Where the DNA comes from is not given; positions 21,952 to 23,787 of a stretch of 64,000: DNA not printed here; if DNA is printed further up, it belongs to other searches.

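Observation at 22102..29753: Compact minus-strand six-gene cluster: atypical extracytoplasmic copper-handling module built from N-terminal-His, His-rich and Cys-rich proteins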

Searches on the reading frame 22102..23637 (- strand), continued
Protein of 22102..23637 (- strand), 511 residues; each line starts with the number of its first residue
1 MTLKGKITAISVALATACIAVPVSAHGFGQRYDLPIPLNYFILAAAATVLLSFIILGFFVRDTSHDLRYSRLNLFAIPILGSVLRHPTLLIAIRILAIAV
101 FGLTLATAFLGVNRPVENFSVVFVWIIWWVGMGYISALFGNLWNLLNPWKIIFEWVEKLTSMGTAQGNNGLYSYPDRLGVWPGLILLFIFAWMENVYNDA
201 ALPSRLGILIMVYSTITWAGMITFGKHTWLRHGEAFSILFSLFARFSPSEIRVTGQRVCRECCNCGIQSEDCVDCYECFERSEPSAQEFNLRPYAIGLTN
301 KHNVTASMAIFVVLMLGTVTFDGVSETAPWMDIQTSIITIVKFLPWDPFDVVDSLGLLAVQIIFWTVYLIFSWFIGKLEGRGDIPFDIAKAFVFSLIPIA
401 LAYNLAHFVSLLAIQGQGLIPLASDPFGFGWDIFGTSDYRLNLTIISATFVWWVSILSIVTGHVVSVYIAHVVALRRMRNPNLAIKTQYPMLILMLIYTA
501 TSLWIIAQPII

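Call 56: get_annotated_region(hit=H18, flank=6000)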
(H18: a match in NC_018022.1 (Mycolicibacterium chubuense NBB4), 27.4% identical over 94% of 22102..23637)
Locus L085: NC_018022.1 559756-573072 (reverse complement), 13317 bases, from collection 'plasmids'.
description: Mycolicibacterium chubuense NBB4 plasmid pMYCCH.01, complete sequence
organism: Mycolicibacterium chubuense NBB4 (NCBI taxid 710421)
taxonomy: Bacteria; Actinomycetota; Actinomycetes; Mycobacteriales; Mycobacteriaceae; Mycolicibacterium; Mycolicibacterium chubuense; Mycolicibacterium chubuense NBB4
host: -; source: -; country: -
typing (MOB-suite, as given by PLSDB): mobilizable; relaxase MOBF,MOBF
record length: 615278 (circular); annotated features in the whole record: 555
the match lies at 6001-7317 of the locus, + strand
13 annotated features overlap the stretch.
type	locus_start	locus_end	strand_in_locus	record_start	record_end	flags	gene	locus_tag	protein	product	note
CDS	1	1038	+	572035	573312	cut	-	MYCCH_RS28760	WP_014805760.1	methane monooxygenase/ammonia monooxygenase subunit B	-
CDS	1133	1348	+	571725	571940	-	-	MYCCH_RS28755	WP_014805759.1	hypothetical protein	-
CDS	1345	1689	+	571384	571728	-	-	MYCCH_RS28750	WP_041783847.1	hypothetical protein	-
CDS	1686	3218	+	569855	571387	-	-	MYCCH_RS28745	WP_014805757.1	AMP-binding protein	-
CDS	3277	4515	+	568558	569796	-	-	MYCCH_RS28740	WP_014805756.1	GAF domain-containing protein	-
CDS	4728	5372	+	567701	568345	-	sigC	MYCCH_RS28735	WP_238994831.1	RNA polymerase sigma factor SigC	-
CDS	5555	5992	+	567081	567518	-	-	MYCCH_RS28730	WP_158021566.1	hypothetical protein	-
CDS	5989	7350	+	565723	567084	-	-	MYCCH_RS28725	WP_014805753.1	hypothetical protein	-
CDS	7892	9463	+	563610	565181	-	-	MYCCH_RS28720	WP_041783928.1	methane monooxygenase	-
CDS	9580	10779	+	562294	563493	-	-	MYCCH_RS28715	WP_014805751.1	toluene hydroxylase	-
CDS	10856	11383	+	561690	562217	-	-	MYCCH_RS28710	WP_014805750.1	MmoB/DmpM family protein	GO:0006725 - cellular aromatic compound metabolic process [Evidence IEA]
CDS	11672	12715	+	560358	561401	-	-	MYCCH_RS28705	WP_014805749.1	2Fe-2S iron-sulfur cluster binding domain-containing protein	-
CDS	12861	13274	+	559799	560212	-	-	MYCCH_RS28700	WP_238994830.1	methane monooxygenase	-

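Call 57: get_annotated_region(hit=H26, flank=6000)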
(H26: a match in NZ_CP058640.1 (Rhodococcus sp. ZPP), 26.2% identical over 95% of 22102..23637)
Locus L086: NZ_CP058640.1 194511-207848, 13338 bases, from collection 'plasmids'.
description: Rhodococcus sp. ZPP plasmid pRZP1, complete sequence
organism: Rhodococcus sp. ZPP (NCBI taxid 2749906)
taxonomy: Bacteria; Actinomycetota; Actinomycetes; Mycobacteriales; Nocardiaceae; Rhodococcus; Rhodococcus sp. ZPP
host: -; source: cell culture,soil; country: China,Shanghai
typing (MOB-suite, as given by PLSDB): mobilizable; relaxase MOBP,MOBP
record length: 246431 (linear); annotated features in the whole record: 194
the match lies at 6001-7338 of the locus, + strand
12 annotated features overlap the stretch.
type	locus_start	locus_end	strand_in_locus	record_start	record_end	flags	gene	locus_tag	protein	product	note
CDS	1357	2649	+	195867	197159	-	mdo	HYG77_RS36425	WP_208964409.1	NDMA-dependent methanol dehydrogenase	GO:0046170 - methanol catabolic process [Evidence IEA]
CDS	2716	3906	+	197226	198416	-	-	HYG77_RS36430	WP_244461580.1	MoxR family ATPase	-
CDS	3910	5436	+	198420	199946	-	-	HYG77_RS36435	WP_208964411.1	VWA domain-containing protein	-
CDS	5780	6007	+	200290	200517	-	-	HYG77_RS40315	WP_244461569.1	hypothetical protein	-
CDS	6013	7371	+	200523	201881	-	-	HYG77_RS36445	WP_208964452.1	hypothetical protein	-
CDS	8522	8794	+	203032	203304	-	-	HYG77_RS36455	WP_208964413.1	transposase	GO:0006313 - DNA transposition [Evidence IEA]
CDS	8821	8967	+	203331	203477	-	-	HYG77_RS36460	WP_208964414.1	hypothetical protein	-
CDS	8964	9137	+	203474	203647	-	-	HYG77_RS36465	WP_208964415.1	hypothetical protein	-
CDS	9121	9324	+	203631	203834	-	-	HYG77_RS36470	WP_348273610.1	hypothetical protein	-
CDS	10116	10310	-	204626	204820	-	-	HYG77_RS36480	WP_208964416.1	hypothetical protein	-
CDS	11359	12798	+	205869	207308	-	-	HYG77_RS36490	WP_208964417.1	GAF domain-containing sensor histidine kinase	GO:0000160 - phosphorelay signal transduction system [Evidence IEA]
CDS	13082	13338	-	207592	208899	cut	-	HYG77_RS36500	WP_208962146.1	IS256 family transposase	-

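Call 58: get_annotated_region(hit=H19, flank=6000)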
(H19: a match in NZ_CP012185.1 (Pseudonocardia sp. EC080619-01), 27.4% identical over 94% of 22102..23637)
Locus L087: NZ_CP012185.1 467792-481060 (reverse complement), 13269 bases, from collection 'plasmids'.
description: Pseudonocardia sp. EC080619-01 plasmid pBCI1-2, complete sequence
organism: Pseudonocardia sp. EC080619-01 (NCBI taxid 1096856)
taxonomy: Bacteria; Actinomycetota; Actinomycetes; Pseudonocardiales; Pseudonocardiaceae; Pseudonocardia; Pseudonocardia sp. EC080619-01
host: -; source: Apterostigma dentigerum; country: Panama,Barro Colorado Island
typing (MOB-suite, as given by PLSDB): mobilizable; relaxase MOBF
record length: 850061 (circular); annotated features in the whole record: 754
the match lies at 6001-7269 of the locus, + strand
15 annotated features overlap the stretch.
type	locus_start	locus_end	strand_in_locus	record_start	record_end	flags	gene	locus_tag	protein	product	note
CDS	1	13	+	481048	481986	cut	-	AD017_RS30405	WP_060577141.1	VOC family protein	-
CDS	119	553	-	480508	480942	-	-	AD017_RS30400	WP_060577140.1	helix-turn-helix domain-containing protein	-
CDS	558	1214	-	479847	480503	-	-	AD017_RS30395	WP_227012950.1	nucleotidyl transferase AbiEii/AbiGii toxin family protein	-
CDS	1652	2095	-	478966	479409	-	-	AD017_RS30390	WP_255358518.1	acylphosphatase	-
CDS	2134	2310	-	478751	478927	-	-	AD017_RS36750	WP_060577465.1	HypC/HybG/HupF family hydrogenase formation chaperone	-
CDS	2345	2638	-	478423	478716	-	-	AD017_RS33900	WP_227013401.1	PadR family transcriptional regulator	-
CDS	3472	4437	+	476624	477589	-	-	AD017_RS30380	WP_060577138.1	hypothetical protein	-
CDS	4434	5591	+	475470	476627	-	-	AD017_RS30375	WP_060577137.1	hypothetical protein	-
CDS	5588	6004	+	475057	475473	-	-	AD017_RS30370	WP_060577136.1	hypothetical protein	-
CDS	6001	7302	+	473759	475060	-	-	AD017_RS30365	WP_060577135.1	hypothetical protein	-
CDS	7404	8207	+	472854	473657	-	-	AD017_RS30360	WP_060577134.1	histidine kinase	GO:0000160 - phosphorelay signal transduction system [Evidence IEA]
CDS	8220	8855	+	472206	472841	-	-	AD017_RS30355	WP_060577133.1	response regulator transcription factor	GO:0000160 - phosphorelay signal transduction system [Evidence IEA]; GO:0006355 - regulation of DNA-templated ...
CDS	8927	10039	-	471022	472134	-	-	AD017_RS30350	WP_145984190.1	hypothetical protein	-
CDS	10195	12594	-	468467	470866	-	-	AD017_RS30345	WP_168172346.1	galactose oxidase early set domain-containing protein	-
CDS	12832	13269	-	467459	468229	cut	-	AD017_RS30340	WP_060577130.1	phosphotransferase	-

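Call 59: get_annotated_region(hit=H3, flank=6000)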
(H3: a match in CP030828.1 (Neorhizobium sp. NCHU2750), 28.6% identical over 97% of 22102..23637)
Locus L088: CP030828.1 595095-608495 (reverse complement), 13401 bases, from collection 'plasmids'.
description: Neorhizobium sp. NCHU2750 plasmid pNCHU2750a, complete sequence
organism: Neorhizobium sp. NCHU2750 (NCBI taxid 1825976)
taxonomy: Bacteria; Pseudomonadota; Alphaproteobacteria; Hyphomicrobiales; Rhizobiaceae; Neorhizobium; Neorhizobium sp. NCHU2750
host: -; source: Rosa; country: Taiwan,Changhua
typing (MOB-suite, as given by PLSDB): non-mobilizable
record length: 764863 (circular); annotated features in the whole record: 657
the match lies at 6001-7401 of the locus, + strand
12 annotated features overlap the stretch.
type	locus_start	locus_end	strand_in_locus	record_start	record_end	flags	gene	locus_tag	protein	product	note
CDS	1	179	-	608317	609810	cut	hnr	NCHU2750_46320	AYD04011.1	6-hydroxynicotinate reductase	-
CDS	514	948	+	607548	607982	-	-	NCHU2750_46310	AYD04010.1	MarR family transcriptional regulator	-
CDS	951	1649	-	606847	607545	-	livF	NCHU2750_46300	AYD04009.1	branched-chain amino acid ABC transporter ATP-binding protein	-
CDS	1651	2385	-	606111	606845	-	livG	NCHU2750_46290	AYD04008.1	branched-chain amino acid ABC transporter ATP-binding protein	-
CDS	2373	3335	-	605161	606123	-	livM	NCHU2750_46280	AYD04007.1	branched-chain amino acid ABC transporter permease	-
CDS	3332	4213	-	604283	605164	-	livH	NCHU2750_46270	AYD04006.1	branched-chain amino acid ABC transporter permease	-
CDS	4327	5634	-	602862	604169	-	livK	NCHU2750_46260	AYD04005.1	branched-chain amino acid ABC transporter substrate-binding protein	-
CDS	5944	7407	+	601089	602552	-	-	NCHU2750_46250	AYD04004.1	hypothetical protein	-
CDS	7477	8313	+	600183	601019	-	fpr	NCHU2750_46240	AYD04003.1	ferredoxin NADP reductase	-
CDS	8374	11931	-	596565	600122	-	nicB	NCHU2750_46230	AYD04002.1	nicotinate dehydrogenase subunit B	-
CDS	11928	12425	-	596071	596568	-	nicA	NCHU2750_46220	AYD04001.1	nicotinate dehydrogenase subunit A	-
CDS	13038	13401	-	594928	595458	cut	rutF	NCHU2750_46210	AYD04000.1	flavin reductase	-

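Call 61: find_encoding_contigs(protein=P0265, flank=6000, max_places=3)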
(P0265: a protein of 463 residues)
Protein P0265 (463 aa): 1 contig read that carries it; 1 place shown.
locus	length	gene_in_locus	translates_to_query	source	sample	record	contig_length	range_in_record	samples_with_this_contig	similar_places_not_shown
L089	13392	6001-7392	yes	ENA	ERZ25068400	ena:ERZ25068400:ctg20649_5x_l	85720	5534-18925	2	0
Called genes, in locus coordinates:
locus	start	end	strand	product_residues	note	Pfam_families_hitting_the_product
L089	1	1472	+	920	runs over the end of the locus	PF05048:NosD, PF13229:Beta_helix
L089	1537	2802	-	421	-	PF13393:tRNA-synt_His, PF00587:tRNA-synt_2b (weak), PF03129:HGTP_anticodon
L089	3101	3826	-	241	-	-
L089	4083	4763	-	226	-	-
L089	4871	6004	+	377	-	-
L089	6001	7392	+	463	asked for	-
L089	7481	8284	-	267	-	PF13641:Glyco_tranf_2_3, PF00535:Glycos_transf_2, PF12804:NTP_transf_3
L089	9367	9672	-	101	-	PF03477:ATP-cone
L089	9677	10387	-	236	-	PF02683:DsbD_TM, PF11139:SfLAP (weak)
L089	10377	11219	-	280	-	-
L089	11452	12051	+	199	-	PF02163:Peptidase_M50 (faint)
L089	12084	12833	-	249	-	-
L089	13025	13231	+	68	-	PF26477:DUF8150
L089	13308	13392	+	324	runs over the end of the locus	PF00389:2-Hacid_dh, PF02826:2-Hacid_dh_C, PF03446:NAD_binding_2 (faint)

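Call 63: find_encoding_contigs(protein=P0187, flank=6000, max_places=3)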
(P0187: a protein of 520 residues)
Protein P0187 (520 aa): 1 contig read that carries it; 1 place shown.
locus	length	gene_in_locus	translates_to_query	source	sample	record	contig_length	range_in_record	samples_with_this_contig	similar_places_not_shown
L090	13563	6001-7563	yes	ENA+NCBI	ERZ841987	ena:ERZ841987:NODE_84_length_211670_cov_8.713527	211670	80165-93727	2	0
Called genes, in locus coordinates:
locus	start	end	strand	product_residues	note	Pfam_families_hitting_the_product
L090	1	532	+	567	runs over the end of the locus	PF00753:Lactamase_B, PF12706:Lactamase_B_2, PF22505:RNase_J_b_CASP, PF07521:RMMBL, PF17770:RNase_J_C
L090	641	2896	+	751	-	PF17854:FtsK_alpha, PF01580:FtsK_SpoIIIE, PF09397:FtsK_gamma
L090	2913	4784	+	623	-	PF01039:Carboxyl_trans, PF03255:ACCA, PF01039:Carboxyl_trans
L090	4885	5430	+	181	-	-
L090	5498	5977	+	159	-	-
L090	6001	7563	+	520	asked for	-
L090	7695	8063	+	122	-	PF00507:Oxidored_q4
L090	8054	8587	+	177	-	PF01058:Oxidored_q6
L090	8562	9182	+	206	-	PF00329:Complex1_30kDa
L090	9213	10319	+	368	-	PF00346:Complex1_49kDa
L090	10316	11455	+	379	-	PF00146:NADHdh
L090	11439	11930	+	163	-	PF00037:Fer4 (faint), PF12837:Fer4_6 (faint), PF13237:Fer4_10 (weak), PF14697:Fer4_21 (faint), PF12797:Fer4_2 (faint), PF12838:Fer4_7, PF13187:Fer4_9 (weak), PF13484:Fer4_16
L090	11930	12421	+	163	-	PF00499:Oxidored_q3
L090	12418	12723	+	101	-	PF00420:Oxidored_q2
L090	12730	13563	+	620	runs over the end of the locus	PF00662:Proton_antipo_N, PF00361:Proton_antipo_M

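Call 64: get_annotated_region(hit=H32, flank=7000)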
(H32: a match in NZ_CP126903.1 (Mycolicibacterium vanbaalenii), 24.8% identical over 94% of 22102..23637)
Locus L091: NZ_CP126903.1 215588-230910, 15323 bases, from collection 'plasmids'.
description: Mycolicibacterium vanbaalenii strain JOB5 plasmid unnamed2, complete sequence
organism: Mycolicibacterium vanbaalenii (NCBI taxid 110539)
taxonomy: Bacteria; Actinomycetota; Actinomycetes; Mycobacteriales; Mycobacteriaceae; Mycolicibacterium; Mycolicibacterium vanbaalenii
host: -; source: cell culture,soil; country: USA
typing (MOB-suite, as given by PLSDB): mobilizable; relaxase MOBF
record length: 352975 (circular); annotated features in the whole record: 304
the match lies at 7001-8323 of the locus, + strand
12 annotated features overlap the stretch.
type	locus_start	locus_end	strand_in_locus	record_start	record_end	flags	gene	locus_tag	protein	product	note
CDS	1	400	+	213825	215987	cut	-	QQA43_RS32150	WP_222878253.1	Mu transposase C-terminal domain-containing protein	-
CDS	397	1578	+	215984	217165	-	-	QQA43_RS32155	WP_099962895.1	ATP-binding protein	-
CDS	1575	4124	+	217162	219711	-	-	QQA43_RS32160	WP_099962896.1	TniQ family protein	-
CDS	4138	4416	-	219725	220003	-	-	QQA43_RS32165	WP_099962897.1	helix-turn-helix transcriptional regulator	-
CDS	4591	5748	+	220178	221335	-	-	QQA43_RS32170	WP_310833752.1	TniQ family protein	-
CDS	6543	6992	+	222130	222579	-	-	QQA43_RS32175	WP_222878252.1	hypothetical protein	-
CDS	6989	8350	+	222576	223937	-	-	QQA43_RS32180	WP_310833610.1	hypothetical protein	-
CDS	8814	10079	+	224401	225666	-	-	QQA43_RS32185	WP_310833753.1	Ig-like domain-containing protein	-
CDS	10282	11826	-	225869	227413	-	-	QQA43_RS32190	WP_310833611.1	fused MFS/spermidine synthase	-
CDS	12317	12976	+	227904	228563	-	-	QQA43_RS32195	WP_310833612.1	thioredoxin domain-containing protein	-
CDS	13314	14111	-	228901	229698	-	-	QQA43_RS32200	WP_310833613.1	CbtA family protein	-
CDS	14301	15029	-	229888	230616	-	-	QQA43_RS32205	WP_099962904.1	lytic murein transglycosylase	-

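Call 65: get_annotated_region(hit=H33, flank=7000)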
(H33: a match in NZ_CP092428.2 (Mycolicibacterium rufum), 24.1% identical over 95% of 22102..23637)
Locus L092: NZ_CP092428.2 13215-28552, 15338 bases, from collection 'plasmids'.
description: Mycolicibacterium rufum strain JCM 16372 plasmid unnamed, complete sequence
organism: Mycolicibacterium rufum (NCBI taxid 318424)
taxonomy: Bacteria; Actinomycetota; Actinomycetes; Mycobacteriales; Mycobacteriaceae; Mycolicibacterium; Mycolicibacterium rufum
host: -; source: -; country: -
typing (MOB-suite, as given by PLSDB): mobilizable; relaxase MOBF
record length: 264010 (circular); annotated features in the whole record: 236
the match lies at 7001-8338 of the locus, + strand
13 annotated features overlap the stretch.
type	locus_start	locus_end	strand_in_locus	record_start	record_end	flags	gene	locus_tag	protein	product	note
CDS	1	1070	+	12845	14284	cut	-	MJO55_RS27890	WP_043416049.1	FAD-dependent oxidoreductase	-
CDS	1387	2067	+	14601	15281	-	-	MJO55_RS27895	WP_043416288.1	DUF433 domain-containing protein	-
CDS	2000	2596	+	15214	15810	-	-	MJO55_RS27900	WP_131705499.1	hypothetical protein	-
CDS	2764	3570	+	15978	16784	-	-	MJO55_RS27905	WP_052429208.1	sterol desaturase family protein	GO:0008610 - lipid biosynthetic process [Evidence IEA]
CDS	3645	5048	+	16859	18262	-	-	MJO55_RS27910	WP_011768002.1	IS1380 family transposase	-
CDS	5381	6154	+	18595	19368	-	-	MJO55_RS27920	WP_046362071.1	helix-turn-helix transcriptional regulator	GO:0006355 - regulation of DNA-templated transcription [Evidence IEA]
CDS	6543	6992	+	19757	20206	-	-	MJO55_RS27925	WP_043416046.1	hypothetical protein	-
CDS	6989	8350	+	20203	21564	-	-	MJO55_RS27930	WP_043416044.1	hypothetical protein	-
CDS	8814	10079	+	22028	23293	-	-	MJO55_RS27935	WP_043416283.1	Ig-like domain-containing protein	-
CDS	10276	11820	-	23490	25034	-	-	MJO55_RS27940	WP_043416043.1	fused MFS/spermidine synthase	-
CDS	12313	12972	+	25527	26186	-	-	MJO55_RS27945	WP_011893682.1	thioredoxin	-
CDS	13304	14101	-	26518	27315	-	-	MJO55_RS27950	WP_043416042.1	CbtA family protein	-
CDS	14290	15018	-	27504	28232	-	-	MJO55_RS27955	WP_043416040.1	lytic murein transglycosylase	-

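Call 66: get_annotated_region(hit=H14, flank=7000)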
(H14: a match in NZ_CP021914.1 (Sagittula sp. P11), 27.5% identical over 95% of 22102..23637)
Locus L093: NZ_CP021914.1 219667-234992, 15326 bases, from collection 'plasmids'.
description: Sagittula sp. P11 plasmid unnamed1, complete sequence
organism: Sagittula sp. P11 (NCBI taxid 2009329)
taxonomy: Bacteria; Pseudomonadota; Alphaproteobacteria; Rhodobacterales; Roseobacteraceae; Sagittula; Sagittula sp. P11
host: -; source: cell culture,sulfidic waters (60 m) from the Peruvian upwelling region; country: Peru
typing (MOB-suite, as given by PLSDB): non-mobilizable
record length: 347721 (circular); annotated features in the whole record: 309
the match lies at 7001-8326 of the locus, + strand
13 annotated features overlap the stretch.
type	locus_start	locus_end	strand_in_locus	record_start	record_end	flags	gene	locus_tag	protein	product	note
CDS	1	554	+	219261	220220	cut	-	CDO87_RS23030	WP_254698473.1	branched-chain amino acid ABC transporter permease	GO:0015803 - branched-chain amino acid transport [Evidence IEA]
CDS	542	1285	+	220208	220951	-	-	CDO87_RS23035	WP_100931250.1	ABC transporter ATP-binding protein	-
CDS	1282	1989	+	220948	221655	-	-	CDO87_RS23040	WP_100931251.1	ABC transporter ATP-binding protein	-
CDS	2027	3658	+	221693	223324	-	-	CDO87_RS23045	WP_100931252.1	GMC family oxidoreductase N-terminal domain-containing protein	-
CDS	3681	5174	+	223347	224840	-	-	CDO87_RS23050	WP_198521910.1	aldehyde dehydrogenase family protein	-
CDS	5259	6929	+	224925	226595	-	-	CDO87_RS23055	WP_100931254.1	tannase/feruloyl esterase family alpha/beta hydrolase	-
CDS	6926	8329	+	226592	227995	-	-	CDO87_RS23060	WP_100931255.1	hypothetical protein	-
CDS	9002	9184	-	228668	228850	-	-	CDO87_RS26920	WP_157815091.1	hypothetical protein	-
CDS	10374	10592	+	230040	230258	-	-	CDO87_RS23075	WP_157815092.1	hypothetical protein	-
CDS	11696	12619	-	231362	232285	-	-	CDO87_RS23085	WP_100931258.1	LysR family transcriptional regulator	-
CDS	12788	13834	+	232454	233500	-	-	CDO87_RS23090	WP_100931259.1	glutamate cyclase domain-containing protein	-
CDS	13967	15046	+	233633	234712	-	-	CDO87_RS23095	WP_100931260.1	TRAP transporter substrate-binding protein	-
CDS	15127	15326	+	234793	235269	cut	-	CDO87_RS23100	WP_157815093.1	TRAP transporter small permease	GO:0015740 - C4-dicarboxylate transport [Evidence IEA]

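Call 67: get_annotated_region(hit=H15, flank=7000)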
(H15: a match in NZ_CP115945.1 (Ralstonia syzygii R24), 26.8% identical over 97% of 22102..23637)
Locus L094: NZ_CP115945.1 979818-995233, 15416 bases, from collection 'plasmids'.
description: Ralstonia syzygii R24 plasmid pmega, complete sequence
organism: Ralstonia syzygii R24 (NCBI taxid 907261)
taxonomy: Bacteria; Pseudomonadota; Betaproteobacteria; Burkholderiales; Burkholderiaceae; Ralstonia; Ralstonia syzygii; Ralstonia syzygii R24
host: -; source: Syzygium aromaticum; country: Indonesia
typing (MOB-suite, as given by PLSDB): mobilizable; relaxase MOBP,MOBP
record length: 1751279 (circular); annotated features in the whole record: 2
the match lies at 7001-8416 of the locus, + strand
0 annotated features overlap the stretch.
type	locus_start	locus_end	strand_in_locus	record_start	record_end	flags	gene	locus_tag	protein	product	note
